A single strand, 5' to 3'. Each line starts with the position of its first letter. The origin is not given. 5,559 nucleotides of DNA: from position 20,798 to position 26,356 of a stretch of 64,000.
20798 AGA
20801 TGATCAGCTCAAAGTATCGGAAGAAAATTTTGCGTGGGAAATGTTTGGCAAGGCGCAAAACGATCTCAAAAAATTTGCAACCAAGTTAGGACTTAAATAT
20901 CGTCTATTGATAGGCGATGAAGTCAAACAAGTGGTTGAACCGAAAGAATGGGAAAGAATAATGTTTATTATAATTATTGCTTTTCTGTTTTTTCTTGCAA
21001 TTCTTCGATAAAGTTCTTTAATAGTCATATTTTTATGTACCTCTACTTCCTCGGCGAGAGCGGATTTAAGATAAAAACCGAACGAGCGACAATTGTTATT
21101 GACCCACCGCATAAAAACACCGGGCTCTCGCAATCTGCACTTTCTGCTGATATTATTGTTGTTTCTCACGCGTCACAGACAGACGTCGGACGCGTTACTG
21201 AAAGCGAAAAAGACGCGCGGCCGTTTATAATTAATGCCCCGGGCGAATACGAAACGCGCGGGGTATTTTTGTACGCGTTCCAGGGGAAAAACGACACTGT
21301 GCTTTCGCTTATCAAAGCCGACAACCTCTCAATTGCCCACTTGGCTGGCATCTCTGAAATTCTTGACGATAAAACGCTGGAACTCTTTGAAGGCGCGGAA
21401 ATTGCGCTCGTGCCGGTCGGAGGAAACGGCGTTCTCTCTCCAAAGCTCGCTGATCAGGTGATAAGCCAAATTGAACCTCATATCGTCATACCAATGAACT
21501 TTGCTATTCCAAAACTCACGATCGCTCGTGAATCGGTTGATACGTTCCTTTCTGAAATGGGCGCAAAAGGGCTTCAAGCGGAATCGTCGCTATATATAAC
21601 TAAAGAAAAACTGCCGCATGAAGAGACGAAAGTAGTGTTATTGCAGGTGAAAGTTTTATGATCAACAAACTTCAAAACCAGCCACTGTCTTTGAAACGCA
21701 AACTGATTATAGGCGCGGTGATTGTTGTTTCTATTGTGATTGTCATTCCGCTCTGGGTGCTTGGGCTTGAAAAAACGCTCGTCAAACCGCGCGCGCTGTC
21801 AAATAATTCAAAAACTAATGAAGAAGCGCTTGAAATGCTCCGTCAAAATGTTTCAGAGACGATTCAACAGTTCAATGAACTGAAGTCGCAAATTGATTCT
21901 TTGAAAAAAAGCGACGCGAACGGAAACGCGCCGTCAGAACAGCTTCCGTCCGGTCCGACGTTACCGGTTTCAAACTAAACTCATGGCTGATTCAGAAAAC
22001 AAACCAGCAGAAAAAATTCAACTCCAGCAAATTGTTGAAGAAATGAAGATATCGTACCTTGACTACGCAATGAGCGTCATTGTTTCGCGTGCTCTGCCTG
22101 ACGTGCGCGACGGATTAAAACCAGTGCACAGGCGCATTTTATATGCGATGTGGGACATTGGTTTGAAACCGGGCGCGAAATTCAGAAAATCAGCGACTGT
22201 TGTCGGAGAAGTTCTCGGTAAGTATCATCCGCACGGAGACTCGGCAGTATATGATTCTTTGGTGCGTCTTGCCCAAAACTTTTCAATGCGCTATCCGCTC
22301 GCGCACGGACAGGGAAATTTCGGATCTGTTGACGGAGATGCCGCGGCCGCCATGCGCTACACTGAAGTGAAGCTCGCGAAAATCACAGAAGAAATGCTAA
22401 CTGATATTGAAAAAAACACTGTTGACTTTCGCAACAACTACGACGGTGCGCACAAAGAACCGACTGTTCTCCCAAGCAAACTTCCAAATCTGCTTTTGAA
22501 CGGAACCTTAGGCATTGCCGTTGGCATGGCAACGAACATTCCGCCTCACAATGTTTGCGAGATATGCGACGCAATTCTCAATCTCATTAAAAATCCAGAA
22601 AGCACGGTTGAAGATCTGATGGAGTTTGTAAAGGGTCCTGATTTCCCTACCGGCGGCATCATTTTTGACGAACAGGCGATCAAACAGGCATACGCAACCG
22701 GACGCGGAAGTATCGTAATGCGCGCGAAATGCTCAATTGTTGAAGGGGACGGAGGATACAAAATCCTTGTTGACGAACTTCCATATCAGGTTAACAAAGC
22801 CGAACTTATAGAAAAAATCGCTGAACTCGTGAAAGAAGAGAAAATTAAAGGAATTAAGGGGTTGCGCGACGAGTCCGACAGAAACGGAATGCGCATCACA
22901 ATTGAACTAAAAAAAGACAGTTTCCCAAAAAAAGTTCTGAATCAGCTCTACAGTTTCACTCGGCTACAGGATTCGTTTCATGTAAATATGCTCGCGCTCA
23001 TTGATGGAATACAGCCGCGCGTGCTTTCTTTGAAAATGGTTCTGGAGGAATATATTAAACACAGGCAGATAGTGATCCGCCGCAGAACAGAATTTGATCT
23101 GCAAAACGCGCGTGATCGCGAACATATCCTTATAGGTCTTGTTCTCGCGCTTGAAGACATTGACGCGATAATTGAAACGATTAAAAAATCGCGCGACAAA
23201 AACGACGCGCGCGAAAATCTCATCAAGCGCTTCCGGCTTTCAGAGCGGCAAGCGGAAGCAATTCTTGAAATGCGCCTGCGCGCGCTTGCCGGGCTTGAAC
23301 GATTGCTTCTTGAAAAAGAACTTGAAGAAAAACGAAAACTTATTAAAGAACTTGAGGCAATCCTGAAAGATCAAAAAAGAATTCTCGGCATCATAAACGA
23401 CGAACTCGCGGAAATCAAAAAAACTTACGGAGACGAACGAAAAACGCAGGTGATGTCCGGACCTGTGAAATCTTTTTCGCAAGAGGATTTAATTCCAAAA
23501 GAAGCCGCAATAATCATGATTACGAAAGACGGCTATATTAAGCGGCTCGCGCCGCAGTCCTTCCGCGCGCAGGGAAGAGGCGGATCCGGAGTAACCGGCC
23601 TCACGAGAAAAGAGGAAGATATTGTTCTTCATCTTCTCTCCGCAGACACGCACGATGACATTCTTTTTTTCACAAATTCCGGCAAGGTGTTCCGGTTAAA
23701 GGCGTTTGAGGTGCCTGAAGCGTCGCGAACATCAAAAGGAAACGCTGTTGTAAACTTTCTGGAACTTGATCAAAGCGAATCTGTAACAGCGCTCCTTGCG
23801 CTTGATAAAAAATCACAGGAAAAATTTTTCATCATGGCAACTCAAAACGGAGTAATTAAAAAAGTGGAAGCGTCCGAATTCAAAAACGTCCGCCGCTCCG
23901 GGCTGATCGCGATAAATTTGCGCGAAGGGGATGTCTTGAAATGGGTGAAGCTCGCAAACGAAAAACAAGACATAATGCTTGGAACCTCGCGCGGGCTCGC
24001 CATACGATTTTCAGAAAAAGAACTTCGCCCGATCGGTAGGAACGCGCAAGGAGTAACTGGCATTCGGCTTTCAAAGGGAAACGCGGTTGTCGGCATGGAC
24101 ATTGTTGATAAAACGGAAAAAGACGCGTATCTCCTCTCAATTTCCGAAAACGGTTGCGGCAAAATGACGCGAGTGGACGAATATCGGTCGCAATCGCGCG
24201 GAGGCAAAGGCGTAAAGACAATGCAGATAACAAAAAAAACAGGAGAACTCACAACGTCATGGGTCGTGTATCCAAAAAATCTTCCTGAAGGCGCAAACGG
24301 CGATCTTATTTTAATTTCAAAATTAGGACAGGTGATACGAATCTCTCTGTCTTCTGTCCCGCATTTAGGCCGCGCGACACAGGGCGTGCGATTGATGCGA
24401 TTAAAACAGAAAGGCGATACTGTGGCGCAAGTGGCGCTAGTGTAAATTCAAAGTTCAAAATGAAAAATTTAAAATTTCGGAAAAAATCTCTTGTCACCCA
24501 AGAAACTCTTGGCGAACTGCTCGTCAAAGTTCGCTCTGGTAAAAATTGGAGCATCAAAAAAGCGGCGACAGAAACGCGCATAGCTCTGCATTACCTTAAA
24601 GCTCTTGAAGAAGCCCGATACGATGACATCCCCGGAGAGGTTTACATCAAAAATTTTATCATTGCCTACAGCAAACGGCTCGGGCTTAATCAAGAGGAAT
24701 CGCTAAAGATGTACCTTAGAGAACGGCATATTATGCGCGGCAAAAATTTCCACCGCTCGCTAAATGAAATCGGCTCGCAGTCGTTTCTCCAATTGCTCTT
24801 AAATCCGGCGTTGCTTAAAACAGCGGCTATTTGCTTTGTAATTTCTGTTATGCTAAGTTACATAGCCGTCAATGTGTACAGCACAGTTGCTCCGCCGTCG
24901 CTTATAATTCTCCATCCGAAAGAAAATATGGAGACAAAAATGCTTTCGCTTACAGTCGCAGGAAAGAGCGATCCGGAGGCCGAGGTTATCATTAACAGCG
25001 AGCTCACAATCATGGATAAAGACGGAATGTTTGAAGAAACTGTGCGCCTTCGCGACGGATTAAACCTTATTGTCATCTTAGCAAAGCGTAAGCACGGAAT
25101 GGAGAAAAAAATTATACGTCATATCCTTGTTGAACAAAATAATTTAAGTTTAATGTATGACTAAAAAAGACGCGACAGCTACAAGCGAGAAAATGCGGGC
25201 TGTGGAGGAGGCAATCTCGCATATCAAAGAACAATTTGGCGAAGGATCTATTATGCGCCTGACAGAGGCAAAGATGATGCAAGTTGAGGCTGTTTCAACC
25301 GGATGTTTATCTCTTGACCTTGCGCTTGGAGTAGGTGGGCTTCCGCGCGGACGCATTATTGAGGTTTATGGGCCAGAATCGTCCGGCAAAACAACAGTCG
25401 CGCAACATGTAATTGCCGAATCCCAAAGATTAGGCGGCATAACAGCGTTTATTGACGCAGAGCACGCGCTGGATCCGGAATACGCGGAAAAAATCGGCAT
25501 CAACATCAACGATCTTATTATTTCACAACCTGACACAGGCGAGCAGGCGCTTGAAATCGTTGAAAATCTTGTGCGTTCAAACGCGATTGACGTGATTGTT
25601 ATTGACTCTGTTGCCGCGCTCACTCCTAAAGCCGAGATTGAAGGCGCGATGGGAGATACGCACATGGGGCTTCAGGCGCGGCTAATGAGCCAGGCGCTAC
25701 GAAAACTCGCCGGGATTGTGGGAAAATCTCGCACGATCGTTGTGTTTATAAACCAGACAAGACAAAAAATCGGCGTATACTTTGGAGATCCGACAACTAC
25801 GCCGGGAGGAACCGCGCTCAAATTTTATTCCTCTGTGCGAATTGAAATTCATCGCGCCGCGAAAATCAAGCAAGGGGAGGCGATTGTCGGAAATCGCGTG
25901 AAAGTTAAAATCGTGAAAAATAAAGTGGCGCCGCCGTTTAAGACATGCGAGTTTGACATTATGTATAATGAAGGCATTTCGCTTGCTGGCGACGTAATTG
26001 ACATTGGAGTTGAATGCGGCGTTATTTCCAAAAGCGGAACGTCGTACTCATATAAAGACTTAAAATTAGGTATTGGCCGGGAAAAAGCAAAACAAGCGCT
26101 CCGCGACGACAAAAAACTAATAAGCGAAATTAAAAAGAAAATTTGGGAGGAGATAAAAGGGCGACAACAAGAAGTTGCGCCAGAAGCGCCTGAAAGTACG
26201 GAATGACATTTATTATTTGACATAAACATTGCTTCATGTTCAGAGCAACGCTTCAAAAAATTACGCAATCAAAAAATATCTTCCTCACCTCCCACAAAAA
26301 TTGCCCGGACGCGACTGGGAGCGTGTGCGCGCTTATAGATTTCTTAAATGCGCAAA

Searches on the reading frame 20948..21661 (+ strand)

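Call 103: search_protein_families(library=pfam, proteins=[window:20948-21661:+], max_evalue=0.01)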
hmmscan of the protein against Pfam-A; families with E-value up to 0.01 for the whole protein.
window:20948-21661:+ (237 aa): 1 family
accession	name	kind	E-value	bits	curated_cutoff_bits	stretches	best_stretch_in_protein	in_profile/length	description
PF13483.12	Lactamase_B_3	-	7.1e-22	78.5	24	1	32-183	2-159/160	Beta-lactamase superfamily domain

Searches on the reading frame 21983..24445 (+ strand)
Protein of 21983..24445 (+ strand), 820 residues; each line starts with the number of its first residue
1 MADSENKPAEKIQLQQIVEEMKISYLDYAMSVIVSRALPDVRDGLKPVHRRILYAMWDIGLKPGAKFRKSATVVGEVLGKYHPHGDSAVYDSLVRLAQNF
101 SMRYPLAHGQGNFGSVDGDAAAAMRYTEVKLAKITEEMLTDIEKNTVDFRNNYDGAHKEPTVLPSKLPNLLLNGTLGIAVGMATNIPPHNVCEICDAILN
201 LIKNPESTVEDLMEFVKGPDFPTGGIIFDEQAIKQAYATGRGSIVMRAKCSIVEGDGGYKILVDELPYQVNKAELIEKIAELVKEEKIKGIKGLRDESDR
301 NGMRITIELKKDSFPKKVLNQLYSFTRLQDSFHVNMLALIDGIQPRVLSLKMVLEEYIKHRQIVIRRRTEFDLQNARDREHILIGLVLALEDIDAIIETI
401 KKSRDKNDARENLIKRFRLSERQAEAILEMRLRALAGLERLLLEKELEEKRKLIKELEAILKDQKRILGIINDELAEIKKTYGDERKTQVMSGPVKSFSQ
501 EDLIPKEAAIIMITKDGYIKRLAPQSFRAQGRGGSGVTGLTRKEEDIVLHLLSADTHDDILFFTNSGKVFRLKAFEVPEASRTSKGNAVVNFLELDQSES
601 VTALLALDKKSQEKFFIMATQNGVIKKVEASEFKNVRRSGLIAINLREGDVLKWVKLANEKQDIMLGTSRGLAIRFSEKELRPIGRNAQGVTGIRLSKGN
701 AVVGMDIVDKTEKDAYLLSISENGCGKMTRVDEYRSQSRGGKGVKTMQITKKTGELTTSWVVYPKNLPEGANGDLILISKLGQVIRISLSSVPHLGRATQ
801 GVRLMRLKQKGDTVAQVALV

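Call 38: search_protein_families(library=pfam, proteins=[window:21983-24445:+], max_evalue=0.0001)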
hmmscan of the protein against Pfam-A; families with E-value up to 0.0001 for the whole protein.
window:21983-24445:+ (820 aa): 2 families
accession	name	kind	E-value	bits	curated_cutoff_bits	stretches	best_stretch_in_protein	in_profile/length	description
PF00521.26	DNA_topoisoIV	-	2e-164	548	31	1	36-475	1-431/432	DNA gyrase/topoisomerase IV, subunit A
PF03989.18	DNA_gyraseA_C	-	4.9e-67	221.6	27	6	662-709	1-48/48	DNA gyrase C-terminal domain, beta-propeller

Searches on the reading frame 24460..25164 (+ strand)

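Call 104: search_protein_families(library=pfam, proteins=[window:24460-25164:+], max_evalue=0.001)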
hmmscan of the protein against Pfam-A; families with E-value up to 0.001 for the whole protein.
window:24460-25164:+ (234 aa): 3 families
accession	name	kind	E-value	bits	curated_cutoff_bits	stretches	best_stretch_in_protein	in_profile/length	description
PF13413.12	HTH_25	-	1.4e-17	63.7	24.6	1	21-80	2-61/62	Helix-turn-helix domain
PF09136.16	Glucodextran_B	-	4.3e-09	36.6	27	1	146-225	1-82/83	Glucodextranase, domain B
PF12844.13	HTH_19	-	7.5e-06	26.2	30.2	1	18-82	1-59/64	Helix-turn-helix domain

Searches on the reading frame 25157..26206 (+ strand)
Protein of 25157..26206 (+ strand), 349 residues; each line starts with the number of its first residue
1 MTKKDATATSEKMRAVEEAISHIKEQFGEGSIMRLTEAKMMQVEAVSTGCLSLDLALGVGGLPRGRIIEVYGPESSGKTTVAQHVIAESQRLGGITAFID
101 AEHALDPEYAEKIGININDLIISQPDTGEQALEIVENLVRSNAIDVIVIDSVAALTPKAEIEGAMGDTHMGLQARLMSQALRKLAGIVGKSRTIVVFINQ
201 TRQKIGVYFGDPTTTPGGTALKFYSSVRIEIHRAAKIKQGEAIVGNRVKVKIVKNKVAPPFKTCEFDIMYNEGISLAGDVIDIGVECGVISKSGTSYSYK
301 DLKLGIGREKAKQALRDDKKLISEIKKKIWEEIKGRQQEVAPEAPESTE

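Call 38: search_protein_families(library=pfam, proteins=[window:25157-26206:+], max_evalue=0.0001)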
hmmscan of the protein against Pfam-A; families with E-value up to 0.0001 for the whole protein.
window:25157-26206:+ (349 aa): 6 families
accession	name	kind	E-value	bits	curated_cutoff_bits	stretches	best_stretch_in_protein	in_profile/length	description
PF00154.27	RecA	-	2.3e-131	437.4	27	1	14-275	1-262/262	recA bacterial DNA recombination protein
PF21096.2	RecA_C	-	3.7e-17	62.6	27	1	278-333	1-56/57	RecA C-terminal domain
PF08423.17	Rad51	-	9.6e-08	32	22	1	42-234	4-212/244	Rad51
PF06745.19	ATPase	-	1.6e-07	31.4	26.6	1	46-121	1-78/231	KaiC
PF01637.24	ATPase_2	-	7e-06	26.4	33.2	1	66-153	21-79/225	ATPase domain predominantly from Archaea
PF13479.12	AAA_24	-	4.3e-05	23.9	27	1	68-157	5-78/195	AAA domain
